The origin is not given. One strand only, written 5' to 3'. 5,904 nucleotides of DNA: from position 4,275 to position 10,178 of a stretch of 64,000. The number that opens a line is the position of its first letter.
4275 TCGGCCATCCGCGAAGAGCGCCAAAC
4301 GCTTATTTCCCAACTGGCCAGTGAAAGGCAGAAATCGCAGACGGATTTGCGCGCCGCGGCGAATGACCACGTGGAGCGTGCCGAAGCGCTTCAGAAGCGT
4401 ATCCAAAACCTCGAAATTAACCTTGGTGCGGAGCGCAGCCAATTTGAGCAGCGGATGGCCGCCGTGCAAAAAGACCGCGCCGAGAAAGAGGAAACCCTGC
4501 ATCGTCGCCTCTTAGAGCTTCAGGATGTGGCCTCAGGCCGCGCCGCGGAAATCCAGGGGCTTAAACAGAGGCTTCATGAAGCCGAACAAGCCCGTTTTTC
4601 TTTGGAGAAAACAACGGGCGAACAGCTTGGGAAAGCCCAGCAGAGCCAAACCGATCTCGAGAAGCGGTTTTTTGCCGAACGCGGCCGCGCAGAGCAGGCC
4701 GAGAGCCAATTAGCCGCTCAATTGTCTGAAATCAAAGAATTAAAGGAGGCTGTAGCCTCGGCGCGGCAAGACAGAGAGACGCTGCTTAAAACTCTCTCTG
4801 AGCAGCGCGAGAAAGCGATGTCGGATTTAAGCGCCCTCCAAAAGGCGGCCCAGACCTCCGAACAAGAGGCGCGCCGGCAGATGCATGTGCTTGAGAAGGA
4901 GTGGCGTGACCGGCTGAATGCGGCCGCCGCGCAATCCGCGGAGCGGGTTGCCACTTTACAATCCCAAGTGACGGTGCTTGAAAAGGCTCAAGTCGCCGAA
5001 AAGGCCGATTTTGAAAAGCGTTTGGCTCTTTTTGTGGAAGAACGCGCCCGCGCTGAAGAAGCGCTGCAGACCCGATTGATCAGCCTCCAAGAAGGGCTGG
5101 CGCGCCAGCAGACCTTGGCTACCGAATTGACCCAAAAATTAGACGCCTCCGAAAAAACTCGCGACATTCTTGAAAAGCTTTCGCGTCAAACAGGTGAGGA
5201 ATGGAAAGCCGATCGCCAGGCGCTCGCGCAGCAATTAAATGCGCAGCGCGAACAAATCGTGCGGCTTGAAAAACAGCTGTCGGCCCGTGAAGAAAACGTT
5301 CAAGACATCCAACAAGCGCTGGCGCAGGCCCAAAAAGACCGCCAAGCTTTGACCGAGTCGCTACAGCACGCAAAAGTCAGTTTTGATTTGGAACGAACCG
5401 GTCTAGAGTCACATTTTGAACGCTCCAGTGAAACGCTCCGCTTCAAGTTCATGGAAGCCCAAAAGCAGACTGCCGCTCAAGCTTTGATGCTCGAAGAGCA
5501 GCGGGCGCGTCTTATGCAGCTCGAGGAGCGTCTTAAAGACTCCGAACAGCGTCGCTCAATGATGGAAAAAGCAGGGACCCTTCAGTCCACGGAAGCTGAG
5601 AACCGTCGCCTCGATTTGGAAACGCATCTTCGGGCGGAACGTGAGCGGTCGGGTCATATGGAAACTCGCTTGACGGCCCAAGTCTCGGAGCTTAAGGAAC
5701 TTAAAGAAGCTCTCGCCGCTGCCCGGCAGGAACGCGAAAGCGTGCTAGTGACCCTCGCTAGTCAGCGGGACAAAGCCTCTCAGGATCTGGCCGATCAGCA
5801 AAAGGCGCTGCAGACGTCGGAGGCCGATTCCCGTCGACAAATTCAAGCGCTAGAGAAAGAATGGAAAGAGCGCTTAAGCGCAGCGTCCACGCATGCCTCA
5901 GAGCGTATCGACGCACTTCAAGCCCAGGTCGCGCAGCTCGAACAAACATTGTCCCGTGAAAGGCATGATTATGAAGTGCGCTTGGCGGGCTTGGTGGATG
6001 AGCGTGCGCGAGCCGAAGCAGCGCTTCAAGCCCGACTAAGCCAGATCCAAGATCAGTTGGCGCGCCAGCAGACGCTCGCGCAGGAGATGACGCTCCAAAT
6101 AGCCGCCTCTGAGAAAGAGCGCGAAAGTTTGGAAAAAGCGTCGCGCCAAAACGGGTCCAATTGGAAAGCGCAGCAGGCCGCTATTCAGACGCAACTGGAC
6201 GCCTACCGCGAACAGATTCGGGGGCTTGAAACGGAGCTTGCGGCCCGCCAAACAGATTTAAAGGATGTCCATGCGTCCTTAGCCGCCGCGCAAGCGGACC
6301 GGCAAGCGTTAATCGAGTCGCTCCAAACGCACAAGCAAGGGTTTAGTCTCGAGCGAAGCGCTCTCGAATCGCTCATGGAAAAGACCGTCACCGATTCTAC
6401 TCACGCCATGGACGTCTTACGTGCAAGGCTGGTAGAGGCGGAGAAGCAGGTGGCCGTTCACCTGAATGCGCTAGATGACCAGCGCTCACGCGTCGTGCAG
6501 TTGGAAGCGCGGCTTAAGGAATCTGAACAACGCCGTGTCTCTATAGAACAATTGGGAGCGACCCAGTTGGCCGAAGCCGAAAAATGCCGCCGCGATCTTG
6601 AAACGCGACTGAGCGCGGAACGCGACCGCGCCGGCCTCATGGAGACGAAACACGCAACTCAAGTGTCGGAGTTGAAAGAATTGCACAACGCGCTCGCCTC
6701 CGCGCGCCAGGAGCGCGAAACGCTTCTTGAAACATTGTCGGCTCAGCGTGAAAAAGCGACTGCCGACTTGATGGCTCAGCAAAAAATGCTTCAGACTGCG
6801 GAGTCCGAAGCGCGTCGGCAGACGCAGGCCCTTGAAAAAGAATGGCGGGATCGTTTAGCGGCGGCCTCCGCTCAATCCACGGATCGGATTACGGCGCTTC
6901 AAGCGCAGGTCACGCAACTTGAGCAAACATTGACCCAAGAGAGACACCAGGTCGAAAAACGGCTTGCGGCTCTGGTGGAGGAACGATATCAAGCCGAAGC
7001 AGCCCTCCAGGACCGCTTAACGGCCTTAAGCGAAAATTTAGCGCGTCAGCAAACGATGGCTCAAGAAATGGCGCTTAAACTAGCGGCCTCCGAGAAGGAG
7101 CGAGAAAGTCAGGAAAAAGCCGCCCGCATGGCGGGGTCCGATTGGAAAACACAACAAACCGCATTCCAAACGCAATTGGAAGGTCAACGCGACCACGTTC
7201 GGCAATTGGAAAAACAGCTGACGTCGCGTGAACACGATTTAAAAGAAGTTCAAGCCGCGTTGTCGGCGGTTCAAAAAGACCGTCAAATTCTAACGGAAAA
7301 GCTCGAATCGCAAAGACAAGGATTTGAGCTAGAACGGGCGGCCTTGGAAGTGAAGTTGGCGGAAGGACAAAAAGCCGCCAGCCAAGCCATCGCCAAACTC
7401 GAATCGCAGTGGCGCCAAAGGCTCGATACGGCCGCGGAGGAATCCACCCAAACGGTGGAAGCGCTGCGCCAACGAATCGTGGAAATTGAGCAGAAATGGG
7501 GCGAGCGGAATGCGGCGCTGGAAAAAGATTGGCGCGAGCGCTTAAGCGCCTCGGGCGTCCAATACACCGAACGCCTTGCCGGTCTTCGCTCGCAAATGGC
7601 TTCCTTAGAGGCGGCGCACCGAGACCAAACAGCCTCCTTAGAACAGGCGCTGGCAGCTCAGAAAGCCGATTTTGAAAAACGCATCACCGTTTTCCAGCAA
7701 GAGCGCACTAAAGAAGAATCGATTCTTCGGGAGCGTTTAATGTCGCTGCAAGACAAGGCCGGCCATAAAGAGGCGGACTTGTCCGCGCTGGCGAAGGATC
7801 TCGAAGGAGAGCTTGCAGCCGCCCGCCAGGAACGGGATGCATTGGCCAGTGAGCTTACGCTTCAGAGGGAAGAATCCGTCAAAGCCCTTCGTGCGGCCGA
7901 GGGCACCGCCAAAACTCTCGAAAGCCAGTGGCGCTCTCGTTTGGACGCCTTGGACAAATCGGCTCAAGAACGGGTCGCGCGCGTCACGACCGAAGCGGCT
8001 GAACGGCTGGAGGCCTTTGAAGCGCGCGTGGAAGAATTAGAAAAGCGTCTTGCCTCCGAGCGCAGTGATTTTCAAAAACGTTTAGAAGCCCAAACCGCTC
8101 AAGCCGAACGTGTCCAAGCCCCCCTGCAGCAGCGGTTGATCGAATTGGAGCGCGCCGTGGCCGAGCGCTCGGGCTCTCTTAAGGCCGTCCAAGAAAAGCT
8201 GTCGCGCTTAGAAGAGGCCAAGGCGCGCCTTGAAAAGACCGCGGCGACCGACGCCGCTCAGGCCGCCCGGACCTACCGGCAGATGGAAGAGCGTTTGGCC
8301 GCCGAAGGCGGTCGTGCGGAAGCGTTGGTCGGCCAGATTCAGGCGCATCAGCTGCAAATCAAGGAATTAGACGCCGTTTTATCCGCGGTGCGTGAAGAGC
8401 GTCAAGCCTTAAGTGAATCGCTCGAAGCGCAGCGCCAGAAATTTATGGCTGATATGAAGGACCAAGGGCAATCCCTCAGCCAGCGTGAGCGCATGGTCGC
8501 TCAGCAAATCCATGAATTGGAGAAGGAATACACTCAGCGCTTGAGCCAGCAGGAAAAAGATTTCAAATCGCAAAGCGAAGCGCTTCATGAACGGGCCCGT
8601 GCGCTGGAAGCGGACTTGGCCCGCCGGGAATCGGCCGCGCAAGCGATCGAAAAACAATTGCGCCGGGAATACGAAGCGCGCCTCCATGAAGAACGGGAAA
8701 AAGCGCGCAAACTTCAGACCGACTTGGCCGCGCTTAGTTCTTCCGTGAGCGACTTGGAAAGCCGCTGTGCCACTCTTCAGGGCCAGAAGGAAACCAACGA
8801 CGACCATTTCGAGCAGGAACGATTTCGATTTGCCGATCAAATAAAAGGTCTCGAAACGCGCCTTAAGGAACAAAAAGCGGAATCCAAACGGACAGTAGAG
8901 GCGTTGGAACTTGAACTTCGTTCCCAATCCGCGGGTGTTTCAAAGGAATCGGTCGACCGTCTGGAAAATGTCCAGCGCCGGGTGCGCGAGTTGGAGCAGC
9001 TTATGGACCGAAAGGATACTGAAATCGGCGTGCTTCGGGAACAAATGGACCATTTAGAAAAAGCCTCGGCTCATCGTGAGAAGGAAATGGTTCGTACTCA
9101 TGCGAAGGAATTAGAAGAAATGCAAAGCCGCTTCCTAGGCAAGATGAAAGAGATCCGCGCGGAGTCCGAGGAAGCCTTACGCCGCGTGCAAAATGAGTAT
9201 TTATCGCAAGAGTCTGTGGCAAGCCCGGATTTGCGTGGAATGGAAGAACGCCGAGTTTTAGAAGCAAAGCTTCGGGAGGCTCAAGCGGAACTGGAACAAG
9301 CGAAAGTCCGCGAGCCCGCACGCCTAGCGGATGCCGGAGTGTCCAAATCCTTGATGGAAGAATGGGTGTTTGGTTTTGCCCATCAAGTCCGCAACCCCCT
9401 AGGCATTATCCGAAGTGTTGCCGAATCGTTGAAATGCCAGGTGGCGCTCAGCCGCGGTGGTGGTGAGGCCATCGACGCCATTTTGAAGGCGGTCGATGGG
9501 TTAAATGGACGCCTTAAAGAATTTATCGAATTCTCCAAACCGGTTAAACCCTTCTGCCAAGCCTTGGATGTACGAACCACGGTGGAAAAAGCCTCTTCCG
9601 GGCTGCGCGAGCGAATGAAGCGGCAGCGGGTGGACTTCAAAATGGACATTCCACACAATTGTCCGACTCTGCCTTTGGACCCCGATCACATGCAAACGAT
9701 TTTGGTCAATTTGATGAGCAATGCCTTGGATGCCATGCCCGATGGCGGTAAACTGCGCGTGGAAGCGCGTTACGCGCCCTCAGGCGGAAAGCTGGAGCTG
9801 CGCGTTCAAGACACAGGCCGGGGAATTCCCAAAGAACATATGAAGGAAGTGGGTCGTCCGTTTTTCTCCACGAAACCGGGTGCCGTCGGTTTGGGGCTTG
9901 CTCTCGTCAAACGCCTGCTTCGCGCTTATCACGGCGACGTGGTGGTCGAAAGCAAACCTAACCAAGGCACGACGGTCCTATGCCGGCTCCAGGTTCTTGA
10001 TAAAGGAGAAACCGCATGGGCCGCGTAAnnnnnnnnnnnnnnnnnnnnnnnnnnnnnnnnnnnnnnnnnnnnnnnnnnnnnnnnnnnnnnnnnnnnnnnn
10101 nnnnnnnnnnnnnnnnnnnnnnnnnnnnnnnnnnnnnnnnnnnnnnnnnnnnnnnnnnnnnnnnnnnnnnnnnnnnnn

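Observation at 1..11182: Giant (>3,340 aa) all-coiled-coil histidine kinase translationally coupled to a REC-TM-propeller response regulator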

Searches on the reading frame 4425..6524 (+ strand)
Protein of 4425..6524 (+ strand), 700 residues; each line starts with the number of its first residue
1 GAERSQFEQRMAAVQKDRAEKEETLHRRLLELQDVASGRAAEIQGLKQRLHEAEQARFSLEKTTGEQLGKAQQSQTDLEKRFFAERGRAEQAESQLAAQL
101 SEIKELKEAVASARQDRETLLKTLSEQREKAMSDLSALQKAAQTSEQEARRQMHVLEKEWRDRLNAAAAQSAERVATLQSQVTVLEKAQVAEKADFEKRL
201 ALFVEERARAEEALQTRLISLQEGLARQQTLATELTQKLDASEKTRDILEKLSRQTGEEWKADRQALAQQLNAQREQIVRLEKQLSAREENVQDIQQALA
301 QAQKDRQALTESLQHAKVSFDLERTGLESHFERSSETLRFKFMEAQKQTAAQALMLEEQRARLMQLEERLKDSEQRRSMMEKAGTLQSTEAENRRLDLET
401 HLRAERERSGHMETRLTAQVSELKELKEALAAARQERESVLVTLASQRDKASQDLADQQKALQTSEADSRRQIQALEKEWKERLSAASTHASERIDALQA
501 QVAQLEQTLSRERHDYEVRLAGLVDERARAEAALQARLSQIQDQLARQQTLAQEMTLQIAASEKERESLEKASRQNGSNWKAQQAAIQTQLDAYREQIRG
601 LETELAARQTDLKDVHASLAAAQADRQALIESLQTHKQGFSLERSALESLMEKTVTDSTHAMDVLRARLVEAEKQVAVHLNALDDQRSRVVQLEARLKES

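Call 67: search_solved_structures(query=window:4425-6524:+, max_evalue=0.01)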
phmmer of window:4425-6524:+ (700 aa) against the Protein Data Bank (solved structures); distinct sequences matched with E-value up to 0.01: 0.

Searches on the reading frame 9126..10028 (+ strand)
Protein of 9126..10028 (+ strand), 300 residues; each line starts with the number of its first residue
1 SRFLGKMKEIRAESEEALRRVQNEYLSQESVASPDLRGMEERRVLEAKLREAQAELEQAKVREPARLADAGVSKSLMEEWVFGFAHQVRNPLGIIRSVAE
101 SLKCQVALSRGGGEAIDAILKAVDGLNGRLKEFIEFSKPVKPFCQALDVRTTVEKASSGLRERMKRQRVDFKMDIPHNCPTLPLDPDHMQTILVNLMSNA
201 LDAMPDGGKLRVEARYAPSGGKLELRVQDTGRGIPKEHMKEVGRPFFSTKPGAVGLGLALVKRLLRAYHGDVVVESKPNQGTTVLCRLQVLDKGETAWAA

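Call 19: search_protein_families(library=pfam, proteins=[window:9252-10028:+], max_evalue=1)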
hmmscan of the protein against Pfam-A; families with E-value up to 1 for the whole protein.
window:9252-10028:+ (258 aa): 8 families
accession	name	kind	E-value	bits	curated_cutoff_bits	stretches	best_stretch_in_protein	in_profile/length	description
PF02518.31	HATPase_c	-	3.7e-25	89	26.4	1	143-247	2-108/111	Histidine kinase-, DNA gyrase B-, and HSP90-like ATPase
PF13581.12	HATPase_c_2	-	3.5e-05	24.3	27.4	1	155-226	40-112/127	Histidine kinase-like ATPase domain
PF00512.31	HisKA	-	9.1e-05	22.9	26.9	1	42-96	9-62/66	His Kinase A (phospho-acceptor) domain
PF10090.15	HPTransfase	-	0.0021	18.2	22.9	1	150-190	35-73/123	Histidine phosphotransferase C-terminal domain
PF14501.12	HATPase_c_5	-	0.0037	17.6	22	1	147-235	6-91/102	GHKL domain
PF13589.12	HATPase_c_3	-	0.02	15.4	25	1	148-202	4-55/137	Histidine kinase-, DNA gyrase B-, and HSP90-like ATPase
PF07363.16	DUF1484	-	0.11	13.4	21.2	1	5-62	17-72/105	Protein of unknown function (DUF1484)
PF23038.1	KOW6_SPT51-2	-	0.24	11.4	27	1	50-76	18-45/51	Transcription elongation factor SPT5 homolog 1/2, KOW6 domain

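Call 71: find_homologous_proteins(query=window:9126-10028:+, max_evalue=1e-10)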
Query window:9126-10028:+ (300 aa): 434 proteins with E <= 1e-10 among 8000 candidates; the best 120 are listed.
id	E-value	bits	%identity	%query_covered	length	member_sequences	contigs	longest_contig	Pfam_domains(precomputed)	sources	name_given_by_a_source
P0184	2.3e-69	252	54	76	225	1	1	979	PF02518.32,PF00512.32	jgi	jgi:signal transduction histidine kinase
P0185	5.2e-63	231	47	89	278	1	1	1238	PF02518.32,PF00512.32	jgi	jgi:signal transduction histidine kinase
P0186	6.4e-59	218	44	89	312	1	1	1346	PF02518.32,PF00512.32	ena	-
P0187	8.4e-58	214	46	84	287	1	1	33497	PF02518.32,PF00512.32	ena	-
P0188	3.5e-56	209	49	75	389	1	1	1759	PF02518.32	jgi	jgi:signal transduction histidine kinase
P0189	3.1e-33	133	35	81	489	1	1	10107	PF00672.31,PF02518.32,PF00512.32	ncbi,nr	ncbi:MAG TPA: ATP-binding protein [Gemmatimonadales bacterium]|nr:ATP-binding protein [Gemmatimonada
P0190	4.7e-32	129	37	68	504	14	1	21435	PF00672.31,PF02518.32,PF00512.32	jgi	jgi:signal transduction histidine kinase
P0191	5.1e-32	129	34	83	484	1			PF00672.31,PF02518.32,PF00512.32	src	-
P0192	1.1e-31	128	36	70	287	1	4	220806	PF02518.32,PF00512.32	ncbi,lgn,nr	ncbi:MAG: hypothetical protein HYT79_07880 [Elusimicrobia bacterium]|nr:hypothetical protein [Elusim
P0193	1.3e-31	128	38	68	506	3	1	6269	PF00672.31,PF02518.32,PF00512.32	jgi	-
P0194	2.9e-31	127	36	78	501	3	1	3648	PF00672.31,PF02518.32,PF00512.32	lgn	-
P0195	4.2e-31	126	35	81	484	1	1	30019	PF00672.31,PF02518.32,PF00512.32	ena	-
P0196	6.1e-31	126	35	81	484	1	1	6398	PF00672.31,PF02518.32,PF00512.32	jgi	jgi:signal transduction histidine kinase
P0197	7.4e-31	126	35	82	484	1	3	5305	PF00672.31,PF02518.32,PF00512.32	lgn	-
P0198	1.3e-30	125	35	81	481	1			PF00672.31,PF02518.32,PF00512.32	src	-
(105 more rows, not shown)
